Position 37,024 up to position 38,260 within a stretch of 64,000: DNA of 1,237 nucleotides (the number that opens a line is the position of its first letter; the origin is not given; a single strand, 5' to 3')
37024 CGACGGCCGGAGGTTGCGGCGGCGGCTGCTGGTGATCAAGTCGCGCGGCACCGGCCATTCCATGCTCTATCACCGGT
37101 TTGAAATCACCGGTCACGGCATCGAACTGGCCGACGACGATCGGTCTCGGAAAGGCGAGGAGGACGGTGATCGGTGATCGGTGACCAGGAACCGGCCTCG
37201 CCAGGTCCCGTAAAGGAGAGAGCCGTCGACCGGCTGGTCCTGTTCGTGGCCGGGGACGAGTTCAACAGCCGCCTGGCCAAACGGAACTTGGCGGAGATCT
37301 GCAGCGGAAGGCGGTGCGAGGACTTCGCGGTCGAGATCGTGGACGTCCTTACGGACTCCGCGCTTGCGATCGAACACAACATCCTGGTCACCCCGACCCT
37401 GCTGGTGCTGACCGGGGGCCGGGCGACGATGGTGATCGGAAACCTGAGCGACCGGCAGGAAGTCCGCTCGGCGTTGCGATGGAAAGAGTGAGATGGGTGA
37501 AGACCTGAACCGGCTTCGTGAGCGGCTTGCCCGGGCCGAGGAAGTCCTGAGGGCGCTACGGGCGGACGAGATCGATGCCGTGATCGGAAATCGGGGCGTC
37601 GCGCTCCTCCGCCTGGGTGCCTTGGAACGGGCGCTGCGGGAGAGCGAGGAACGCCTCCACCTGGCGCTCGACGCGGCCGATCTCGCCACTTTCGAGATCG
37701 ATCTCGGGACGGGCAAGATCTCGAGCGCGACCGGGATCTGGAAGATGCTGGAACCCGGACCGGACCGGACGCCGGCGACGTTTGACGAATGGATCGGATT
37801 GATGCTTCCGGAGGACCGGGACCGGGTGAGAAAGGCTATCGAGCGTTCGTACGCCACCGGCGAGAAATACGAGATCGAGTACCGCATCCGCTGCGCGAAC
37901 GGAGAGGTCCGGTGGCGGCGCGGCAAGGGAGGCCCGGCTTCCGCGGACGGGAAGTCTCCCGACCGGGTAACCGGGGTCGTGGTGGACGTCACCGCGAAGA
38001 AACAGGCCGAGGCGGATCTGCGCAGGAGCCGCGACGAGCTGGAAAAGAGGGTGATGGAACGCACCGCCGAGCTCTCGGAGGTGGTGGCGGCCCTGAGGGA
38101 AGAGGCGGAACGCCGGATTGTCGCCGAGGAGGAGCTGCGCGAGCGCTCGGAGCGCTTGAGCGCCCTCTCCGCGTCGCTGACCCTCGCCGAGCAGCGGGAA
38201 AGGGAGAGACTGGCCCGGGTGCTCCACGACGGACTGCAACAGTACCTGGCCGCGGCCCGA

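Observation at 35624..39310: kaiC-kaiB-hybrid histidine kinase cluster (KaiA-less timing/signalling module)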

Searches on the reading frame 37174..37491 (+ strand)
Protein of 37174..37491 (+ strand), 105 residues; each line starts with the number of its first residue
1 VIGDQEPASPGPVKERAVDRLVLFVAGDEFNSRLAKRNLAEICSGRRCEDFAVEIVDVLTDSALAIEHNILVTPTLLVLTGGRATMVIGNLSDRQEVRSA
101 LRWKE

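Call 8: search_protein_families(library=pfam, proteins=[window:37174-37491:+], max_evalue=0.01)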
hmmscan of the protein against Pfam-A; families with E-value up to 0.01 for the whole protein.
window:37174-37491:+ (105 aa): 1 family
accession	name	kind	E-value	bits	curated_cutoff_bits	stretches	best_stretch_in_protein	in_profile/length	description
PF07689.18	KaiB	-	4.4e-12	46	27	1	23-103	2-82/82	KaiB domain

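Call 9: search_protein_families(library=ncbifam, proteins=[window:37174-37491:+], max_evalue=0.01)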
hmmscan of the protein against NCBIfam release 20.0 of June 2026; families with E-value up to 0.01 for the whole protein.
window:37174-37491:+ (105 aa): 2 families
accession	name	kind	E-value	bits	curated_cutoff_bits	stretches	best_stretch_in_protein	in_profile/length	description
TIGR02654.1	circ_KaiB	equivalog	1.2e-10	41.3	145.3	1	21-98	6-83/87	circadian clock protein KaiB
NF006798.0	PRK09301.1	equivalog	1.7e-10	40.9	110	1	20-98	8-86/105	circadian clock protein KaiB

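Call 19: search_solved_structures(query=window:37174-37491:+, show_alignments=4, max_evalue=0.01)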
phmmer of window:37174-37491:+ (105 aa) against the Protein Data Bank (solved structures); distinct sequences matched with E-value up to 0.01: 11.
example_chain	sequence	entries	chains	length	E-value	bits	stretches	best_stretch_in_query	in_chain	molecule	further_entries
5jyt_A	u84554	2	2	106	1.4e-09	41.3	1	12-102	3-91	Circadian clock protein KaiB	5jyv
8fwj_M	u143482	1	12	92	1.7e-09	41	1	20-101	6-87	Circadian clock protein KaiB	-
4kun_A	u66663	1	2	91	2.9e-09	40.3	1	20-102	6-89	Hypothetical protein Lpp1115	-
5jwo_B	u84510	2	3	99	8.2e-09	38.9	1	12-102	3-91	Circadian clock protein KaiB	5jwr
1r5p_A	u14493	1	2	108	3.3e-08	36.9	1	17-98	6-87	circadian oscillation regulator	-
5jwq_B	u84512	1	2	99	4e-08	36.6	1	12-101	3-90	Circadian clock protein KaiB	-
1wwj_A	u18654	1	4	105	4.1e-08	36.6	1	21-99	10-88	Circadian clock protein kaiB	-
4kso_C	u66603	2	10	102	7.7e-08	35.7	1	20-98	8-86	Circadian clock protein KaiB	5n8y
2qke_A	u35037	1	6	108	2.1e-07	34.3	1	21-99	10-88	Circadian clock protein kaiB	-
1vgl_A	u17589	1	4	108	1.5e-06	31.6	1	21-99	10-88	Circadian clock protein kaiB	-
8ubh_A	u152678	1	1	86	0.0027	21.2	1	23-98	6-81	Circadian oscillation regulator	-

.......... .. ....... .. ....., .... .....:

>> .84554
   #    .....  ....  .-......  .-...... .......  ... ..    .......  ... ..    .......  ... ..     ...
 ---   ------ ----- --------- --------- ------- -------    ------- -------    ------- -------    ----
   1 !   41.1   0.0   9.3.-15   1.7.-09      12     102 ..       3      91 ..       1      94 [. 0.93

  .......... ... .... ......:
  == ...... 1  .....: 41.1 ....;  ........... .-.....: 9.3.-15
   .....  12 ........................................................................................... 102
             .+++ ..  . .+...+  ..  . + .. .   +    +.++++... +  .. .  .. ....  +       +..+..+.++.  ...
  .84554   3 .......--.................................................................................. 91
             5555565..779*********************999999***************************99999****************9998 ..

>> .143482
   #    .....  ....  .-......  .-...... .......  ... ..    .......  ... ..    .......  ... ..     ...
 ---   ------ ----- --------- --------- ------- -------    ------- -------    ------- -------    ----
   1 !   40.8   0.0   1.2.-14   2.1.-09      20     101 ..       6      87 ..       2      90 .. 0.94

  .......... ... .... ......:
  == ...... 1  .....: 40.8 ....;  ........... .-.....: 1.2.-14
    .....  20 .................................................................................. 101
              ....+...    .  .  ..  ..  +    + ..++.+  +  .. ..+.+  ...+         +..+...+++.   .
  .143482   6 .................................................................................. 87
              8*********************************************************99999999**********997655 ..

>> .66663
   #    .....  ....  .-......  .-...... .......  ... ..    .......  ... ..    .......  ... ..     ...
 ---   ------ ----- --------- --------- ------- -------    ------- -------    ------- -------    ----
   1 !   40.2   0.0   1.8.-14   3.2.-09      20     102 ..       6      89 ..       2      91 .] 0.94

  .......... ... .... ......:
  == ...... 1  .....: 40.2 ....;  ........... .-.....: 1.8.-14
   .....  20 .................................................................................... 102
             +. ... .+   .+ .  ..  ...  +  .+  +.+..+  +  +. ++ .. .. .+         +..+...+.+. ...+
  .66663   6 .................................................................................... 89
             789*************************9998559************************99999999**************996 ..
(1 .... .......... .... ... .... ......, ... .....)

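Call 75: predict_structure(protein=window:37174-37491:+)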
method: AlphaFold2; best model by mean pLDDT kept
length: 105 residues; sequences in the alignment: 1
mean_pLDDT: 60.5   pTM: 0.44
mean pLDDT of the five models: 60.5, 57.2, 52.5, 46.9, 43.8
residues with pLDDT >= 90: 0; 70-90: 16; 50-70: 73; < 50: 16
segments of 3 or more residues with pLDDT < 50: 5-17
pLDDT, mean of each block of 10 residues (from residue 1): 49 44 68 72 65 68 60 62 59 63 49
secondary structure, 60 per line:
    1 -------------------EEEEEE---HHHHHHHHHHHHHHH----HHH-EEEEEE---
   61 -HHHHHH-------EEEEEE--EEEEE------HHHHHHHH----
elements in order: E20-25 H29-43 E52-57 H62-67 E75-80 E83-87 H94-101

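Call 78: fold_search(model_id=the predicted structure, library=pdb)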
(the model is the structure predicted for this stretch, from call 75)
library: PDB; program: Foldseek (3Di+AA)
matches with E <= 10: 1037; with E <= 0.001: 51
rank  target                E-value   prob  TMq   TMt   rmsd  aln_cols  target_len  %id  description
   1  5jyt_MODEL_1_A        1.5e-06  1.00  0.64  0.63   3.0        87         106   39  NMR structure of foldswitch-stablized KaiB from Thermosynechococcus elongatus (released 2017-03-29)
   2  8fwj_M                8.8e-06  1.00  0.64  0.76   2.6        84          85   37  Structure of dodecameric KaiC-RS-S413E/S414E complexed with KaiB-RS solved by cryo-EM (released 2023-03-22)
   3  4kun_B                1.6e-05  1.00  0.65  0.74   2.4        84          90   37  Crystal structure of Legionella pneumophila Lpp1115 / KaiB (released 2013-06-05)
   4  5n8y_G                1.9e-05  1.00  0.61  0.67   2.8        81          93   38  KaiCBA circadian clock backbone model based on a Cryo-EM density (released 2017-03-29)
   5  5jwr_B                2.2e-05  1.00  0.61  0.70   2.9        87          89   38  Crystal structure of foldswitch-stabilized KaiB in complex with the N-terminal CI domain of KaiC and a dimer of KaiA C (released 2017-03-29)
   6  5jwr_D                2.4e-05  1.00  0.65  0.76   2.7        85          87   38  Crystal structure of foldswitch-stabilized KaiB in complex with the N-terminal CI domain of KaiC and a dimer of KaiA C (released 2017-03-29)
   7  5jwo_B                3.5e-05  1.00  0.65  0.76   2.4        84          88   38  Crystal structure of foldswitch-stabilized KaiB in complex with the N-terminal CI domain of KaiC from Thermosynechococ (released 2017-03-29)
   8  4kun_A                5.6e-05  1.00  0.64  0.72   2.5        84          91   38  Crystal structure of Legionella pneumophila Lpp1115 / KaiB (released 2013-06-05)
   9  8ubh_MODEL_1_A        6.4e-05  1.00  0.68  0.81   2.3        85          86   24  Solution NMR structure of KaiB variant from Thermosynechococcus elongatus vestitus (KaiBTV-4) (released 2023-10-25)
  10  7vqv                  1.4e-04  1.00  0.59  0.55   3.4        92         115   20  de novo design based on 1r26 (released 2022-06-08)
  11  6x61_B                1.5e-04  1.00  0.61  0.69   3.0        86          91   20  Crystal structure of the N-terminal thioredoxin domain of SasA in complex with the N-terminal CI domain of KaiC from T (released 2021-06-02)
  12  5jwq_B                1.8e-04  1.00  0.66  0.76   2.6        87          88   34  Crystal structure of KaiC S431E in complex with foldswitch-stabilized KaiB from Thermosynechococcus elongatus (released 2017-03-29)
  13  6iev_B                2.1e-04  1.00  0.62  0.62   2.8        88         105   23  Crystal structure of a designed protein (released 2019-09-18)
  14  6x61_J                2.2e-04  1.00  0.62  0.68   3.0        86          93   20  Crystal structure of the N-terminal thioredoxin domain of SasA in complex with the N-terminal CI domain of KaiC from T (released 2021-06-02)
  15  3wgd_C                2.2e-04  1.00  0.54  0.52   4.1        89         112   18  Crystal structure of ERp46 Trx1 (released 2014-06-25)
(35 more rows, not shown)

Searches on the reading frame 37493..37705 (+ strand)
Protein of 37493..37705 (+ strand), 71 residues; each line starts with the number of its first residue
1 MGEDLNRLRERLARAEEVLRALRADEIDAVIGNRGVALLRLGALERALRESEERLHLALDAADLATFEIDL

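Call 40: find_related_loci(query=A1, collection=metagenome_contigs, flank=5000)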
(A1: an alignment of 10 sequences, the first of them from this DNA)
Query A1 (71 aa) in metagenome_contigs; peptide patterns used: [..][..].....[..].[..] (x = any residue, [..] = any of these).
600 stretches matched a pattern (row limit reached: there are more); 8 encode a relative of the query (tblastn E <= 1e-3); 8 distinct loci.
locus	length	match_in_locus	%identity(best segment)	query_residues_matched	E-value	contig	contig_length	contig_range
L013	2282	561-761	55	1-67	9e-19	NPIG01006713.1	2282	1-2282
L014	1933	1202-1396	55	3-67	5e-18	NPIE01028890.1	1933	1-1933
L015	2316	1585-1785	45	1-67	1e-13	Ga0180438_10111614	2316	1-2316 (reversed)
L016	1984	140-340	45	1-67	1e-13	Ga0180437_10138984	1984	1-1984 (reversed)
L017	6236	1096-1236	57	8-54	9e-13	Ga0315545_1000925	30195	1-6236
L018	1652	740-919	42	11-70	1e-10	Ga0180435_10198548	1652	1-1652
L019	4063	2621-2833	41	1-71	2e-9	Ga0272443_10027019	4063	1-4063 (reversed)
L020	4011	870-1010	47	9-55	1e-8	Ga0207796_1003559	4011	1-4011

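Call 42: search_dna_similar(query=window:37493-37705:+, collection=plasmids, mode=protein, max_evalue=0.01, max_rows=30)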
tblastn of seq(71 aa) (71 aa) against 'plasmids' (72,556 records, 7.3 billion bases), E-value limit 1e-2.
No match.

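Call 50: search_protein_representatives(protein=window:37493-37672:+)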
Query: 60 residues. Proteins with E-value up to 0.001 (for the whole library): 197; up to 1e-10: 6; up to 1e-30: 0. The best 150 are listed.
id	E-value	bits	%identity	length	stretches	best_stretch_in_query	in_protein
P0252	1.2e-19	84.6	38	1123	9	28-56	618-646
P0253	3.7e-14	67.6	38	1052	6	30-60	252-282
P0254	3.4e-13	64.6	35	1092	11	5-57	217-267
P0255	4.4e-13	64.2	37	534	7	27-57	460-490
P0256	6.6e-13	63.7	41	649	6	11-58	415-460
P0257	9.9e-11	56.9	50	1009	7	9-55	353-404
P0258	1.3e-10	56.5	34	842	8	3-57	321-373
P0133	4.3e-10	54.9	68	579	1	7-59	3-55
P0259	8.5e-10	54.0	40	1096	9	10-58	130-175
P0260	2.2e-09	52.7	54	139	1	1-57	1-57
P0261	2.4e-09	52.6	62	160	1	7-58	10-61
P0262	2.6e-09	52.5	38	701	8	26-55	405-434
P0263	2.6e-09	52.5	34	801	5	22-56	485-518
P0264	5.7e-09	51.4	34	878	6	21-57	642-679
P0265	7.8e-09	51.0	35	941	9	6-56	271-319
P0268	1.2e-08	50.4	65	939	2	4-60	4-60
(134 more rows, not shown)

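Call 51: find_encoding_contigs(protein=P0268, flank=4000, max_places=1)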
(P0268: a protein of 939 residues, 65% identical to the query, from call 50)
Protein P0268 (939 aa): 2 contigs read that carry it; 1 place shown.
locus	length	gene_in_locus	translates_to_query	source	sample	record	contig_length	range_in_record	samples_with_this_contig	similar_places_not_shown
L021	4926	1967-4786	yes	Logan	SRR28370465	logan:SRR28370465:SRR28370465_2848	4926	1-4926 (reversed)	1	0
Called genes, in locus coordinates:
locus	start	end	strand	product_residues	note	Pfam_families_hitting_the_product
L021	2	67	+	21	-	?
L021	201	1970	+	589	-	PF00154:RecA_N (faint), PF06745:ATPase, PF13481:AAA_25, PF23442:DUF7125 (weak), PF03796:DnaB_C (weak), PF06745:ATPase, PF13191:AAA_16 (weak), PF13481:AAA_25, +10 more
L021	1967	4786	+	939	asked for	PF00989:PAS (faint), PF08448:PAS_4 (weak), PF08447:PAS_3, PF08447:PAS_3, PF08448:PAS_4, PF07730:HisKA_3, PF02518:HATPase_c, PF00072:Response_reg, +2 more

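Call 91: search_solved_structures(query=A1, max_evalue=1, show_alignments=2)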
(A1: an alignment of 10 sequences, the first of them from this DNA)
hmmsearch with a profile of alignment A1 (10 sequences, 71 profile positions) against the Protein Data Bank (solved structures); distinct sequences matched with E-value up to 1: 5.
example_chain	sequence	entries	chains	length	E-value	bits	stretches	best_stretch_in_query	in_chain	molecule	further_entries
6yrl_A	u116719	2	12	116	0.039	17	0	40-61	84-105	Centriole protein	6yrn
1wjg_A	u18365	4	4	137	0.041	16.9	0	6-21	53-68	probable ATP binding protein | Universal stress protein family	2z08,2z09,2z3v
6h1u_A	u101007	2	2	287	0.16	15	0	11-31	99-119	Probable glutamine-binding lipoprotein GlnH (GLNBP)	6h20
6h2t_A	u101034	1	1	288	0.16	15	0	11-31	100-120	Probable glutamine-binding lipoprotein GlnH (GLNBP)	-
3mr0_A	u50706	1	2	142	0.41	13.7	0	47-70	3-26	Sensory box histidine kinase/response regulator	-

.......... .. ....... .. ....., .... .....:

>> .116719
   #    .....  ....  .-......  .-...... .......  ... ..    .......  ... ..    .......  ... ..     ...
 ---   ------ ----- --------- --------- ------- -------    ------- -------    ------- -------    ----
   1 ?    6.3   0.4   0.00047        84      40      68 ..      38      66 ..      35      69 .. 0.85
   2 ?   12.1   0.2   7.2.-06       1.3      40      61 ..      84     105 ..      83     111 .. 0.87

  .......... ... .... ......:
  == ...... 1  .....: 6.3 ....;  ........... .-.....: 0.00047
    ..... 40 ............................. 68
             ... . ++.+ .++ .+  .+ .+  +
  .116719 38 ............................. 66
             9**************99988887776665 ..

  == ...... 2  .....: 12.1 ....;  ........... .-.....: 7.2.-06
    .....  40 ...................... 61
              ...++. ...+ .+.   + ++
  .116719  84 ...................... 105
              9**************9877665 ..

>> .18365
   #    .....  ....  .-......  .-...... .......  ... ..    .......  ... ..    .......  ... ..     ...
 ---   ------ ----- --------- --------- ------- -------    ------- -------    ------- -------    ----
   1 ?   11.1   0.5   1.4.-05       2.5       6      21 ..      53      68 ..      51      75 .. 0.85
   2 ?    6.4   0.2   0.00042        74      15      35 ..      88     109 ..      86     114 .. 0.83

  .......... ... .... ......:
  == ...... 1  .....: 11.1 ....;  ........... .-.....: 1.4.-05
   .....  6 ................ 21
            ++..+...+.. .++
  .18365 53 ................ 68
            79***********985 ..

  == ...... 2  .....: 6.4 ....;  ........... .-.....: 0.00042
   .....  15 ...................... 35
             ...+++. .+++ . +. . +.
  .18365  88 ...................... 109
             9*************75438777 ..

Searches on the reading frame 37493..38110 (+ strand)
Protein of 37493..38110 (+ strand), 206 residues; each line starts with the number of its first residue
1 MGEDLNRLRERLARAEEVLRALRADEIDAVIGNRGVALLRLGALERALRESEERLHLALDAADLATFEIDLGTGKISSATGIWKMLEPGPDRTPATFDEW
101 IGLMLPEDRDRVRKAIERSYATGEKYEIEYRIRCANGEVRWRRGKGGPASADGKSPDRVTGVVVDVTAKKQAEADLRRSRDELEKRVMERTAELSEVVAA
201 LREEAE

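Call 31: find_homologous_proteins(query=window:37493-38110:+)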
Query window:37493-38110:+ (206 aa): 10 proteins with E <= 0.001 among 5931 candidates.
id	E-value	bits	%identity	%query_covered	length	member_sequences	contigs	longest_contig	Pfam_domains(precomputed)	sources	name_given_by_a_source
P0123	1.8e-17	82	49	50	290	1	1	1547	PF08447.19,PF13426.14,PF08448.17,PF00989.32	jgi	jgi:PAS domain S-box-containing protein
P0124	8.5e-11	60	34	69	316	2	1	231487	PF08447.19,PF13426.14,PF08448.17,PF00989.32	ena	-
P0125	1.9e-10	59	35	83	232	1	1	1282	-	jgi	jgi:PAS domain S-box-containing protein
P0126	1.7e-9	56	34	64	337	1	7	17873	PF08447.19,PF00196.26,PF00072.31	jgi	jgi:two-component system sensor histidine kinase UhpB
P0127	1.9e-9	56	39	41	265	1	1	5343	PF08447.19,PF08448.17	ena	-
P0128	2.8e-9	55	33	77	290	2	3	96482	PF08447.19,PF08448.17,PF00989.32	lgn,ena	-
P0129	1.5e-7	49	32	57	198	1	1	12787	PF08447.19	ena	-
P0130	5.6e-7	48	35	49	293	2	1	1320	PF08447.19,PF13487.13,PF01966.29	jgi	jgi:putative two-component system response regulator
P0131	9.0e-5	40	33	48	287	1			PF08447.19,PF13426.14,PF08448.17,PF00989.32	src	-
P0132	7.8e-4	37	32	76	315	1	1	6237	PF13426.14,PF13188.14,PF08448.17,PF00989.32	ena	-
